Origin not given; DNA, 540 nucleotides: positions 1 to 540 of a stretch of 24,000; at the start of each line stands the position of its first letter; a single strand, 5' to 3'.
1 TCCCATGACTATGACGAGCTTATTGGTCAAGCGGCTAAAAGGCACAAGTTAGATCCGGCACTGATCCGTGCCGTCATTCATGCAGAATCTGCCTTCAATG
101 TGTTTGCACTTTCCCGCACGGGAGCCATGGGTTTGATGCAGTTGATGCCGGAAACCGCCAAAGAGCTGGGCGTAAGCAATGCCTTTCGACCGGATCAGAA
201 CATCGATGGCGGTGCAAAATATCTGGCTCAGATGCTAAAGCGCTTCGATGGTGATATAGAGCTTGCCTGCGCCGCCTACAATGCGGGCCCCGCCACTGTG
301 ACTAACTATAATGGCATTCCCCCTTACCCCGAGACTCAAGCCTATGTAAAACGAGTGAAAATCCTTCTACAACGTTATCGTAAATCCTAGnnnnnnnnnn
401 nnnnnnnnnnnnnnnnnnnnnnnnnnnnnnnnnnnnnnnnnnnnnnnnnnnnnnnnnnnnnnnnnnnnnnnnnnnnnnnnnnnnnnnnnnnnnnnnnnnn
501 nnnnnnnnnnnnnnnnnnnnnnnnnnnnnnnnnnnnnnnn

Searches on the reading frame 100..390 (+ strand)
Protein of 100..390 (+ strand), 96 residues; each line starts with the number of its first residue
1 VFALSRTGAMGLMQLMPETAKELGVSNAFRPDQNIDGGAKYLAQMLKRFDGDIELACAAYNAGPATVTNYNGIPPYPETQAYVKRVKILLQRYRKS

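Call 72: search_protein_families(library=pfam, proteins=[window:100-390:+], max_evalue=0.01)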
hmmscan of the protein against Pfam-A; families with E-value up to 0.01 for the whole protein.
window:100-390:+ (96 aa): 1 family
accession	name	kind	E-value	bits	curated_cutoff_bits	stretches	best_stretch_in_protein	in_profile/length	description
PF01464.25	SLT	-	7.2e-22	77.6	21.3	1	3-73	31-107/117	Transglycosylase SLT domain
